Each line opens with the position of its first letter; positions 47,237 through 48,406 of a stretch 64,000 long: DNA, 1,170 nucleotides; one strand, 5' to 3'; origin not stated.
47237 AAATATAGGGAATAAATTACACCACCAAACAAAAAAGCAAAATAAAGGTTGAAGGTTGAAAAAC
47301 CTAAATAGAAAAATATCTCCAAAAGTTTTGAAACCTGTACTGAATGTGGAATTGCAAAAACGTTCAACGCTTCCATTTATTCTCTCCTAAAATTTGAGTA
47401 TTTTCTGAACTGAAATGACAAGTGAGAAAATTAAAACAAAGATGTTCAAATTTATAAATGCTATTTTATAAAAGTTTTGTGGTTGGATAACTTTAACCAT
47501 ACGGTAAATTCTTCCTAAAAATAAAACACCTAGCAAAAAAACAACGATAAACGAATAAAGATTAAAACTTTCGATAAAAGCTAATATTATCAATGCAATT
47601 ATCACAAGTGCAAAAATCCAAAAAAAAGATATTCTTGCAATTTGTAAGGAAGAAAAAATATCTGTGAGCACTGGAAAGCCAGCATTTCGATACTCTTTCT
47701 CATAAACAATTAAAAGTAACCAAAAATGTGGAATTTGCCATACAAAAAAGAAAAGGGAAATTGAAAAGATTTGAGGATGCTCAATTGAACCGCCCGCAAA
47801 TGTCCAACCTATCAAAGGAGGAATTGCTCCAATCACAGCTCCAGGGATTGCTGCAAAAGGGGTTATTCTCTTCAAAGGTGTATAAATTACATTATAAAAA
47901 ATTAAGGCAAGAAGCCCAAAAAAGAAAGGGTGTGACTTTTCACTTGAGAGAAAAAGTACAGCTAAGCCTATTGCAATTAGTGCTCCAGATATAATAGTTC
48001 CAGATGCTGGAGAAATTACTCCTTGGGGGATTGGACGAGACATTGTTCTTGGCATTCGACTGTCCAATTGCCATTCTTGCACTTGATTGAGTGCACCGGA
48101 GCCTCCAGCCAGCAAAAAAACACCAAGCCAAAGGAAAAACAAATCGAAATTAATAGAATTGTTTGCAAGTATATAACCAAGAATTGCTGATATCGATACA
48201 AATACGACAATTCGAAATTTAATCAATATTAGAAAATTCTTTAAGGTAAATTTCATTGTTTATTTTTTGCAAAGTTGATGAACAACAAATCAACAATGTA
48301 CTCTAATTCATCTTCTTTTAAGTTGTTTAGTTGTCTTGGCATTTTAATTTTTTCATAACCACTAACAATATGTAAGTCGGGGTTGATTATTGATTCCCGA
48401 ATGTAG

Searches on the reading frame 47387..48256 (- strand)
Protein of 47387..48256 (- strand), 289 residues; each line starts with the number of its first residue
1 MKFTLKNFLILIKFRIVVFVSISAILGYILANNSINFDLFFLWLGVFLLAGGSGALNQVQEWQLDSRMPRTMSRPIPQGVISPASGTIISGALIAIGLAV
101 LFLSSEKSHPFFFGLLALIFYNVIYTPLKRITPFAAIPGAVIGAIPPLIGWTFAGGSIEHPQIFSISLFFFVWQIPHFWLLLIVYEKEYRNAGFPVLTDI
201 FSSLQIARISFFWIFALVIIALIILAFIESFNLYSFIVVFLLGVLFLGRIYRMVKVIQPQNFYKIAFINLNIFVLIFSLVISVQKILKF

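Call 3: search_protein_families(library=pfam, proteins=[window:47387-48256:-], max_evalue=0.1)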
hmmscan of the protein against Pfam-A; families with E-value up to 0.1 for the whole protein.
window:47387-48256:- (289 aa): 1 family
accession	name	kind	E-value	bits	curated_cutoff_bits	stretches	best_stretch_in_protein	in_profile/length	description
PF01040.23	UbiA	-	6.8e-43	147.2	34.2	1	22-268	3-247/250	UbiA prenyltransferase family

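Call 4: search_protein_families(library=ncbifam, proteins=[window:47387-48256:-], max_evalue=0.1)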
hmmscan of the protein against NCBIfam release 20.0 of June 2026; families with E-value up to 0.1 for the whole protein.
window:47387-48256:- (289 aa): 11 families
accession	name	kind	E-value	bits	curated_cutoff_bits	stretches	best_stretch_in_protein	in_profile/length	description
TIGR01473.1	cyoE_ctaB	equivalog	6.5e-53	180.3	210.3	1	6-277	1-277/281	heme o synthase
NF003349.0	PRK04375.1-2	equivalog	8.3e-40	136.9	246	1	4-261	24-281/318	heme o synthase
NF003348.0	PRK04375.1-1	equivalog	9.8e-35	120.3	285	1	4-286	2-284/292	heme o synthase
NF041586.1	MqnP_DT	exception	1.7e-14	54.2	430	1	6-282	1-272/277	menaquinone biosynthesis prenyltransferase MqnP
TIGR01474.1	ubiA_proteo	equivalog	9.2e-12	45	275.45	1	36-278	40-275/282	4-hydroxybenzoate octaprenyltransferase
NF009526.0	PRK12888.1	equivalog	1.7e-08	34.2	364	1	5-286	15-294/301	4-hydroxybenzoate octaprenyltransferase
NF009521.0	PRK12882.1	equivalog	2.9e-07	30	296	1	4-123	4-124/280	geranylgeranylglycerol-phosphate geranylgeranyltransferase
NF035940.1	prenyl_rel_EboC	equivalog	4.1e-06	26.4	250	1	21-116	23-116/292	UbiA-like protein EboC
NF009514.0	PRK12873.1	equivalog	0.001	18.5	246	1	43-269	53-279/297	4-hydroxybenzoate polyprenyltransferase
NF006088.0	PRK08238.1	equivalog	0.016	13.8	351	1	20-131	210-319/482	UbiA family prenyltransferase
NF045897.1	SCO3242_trans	equivalog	0.035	13.7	260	1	56-104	50-96/287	SCO3242 family prenyltransferase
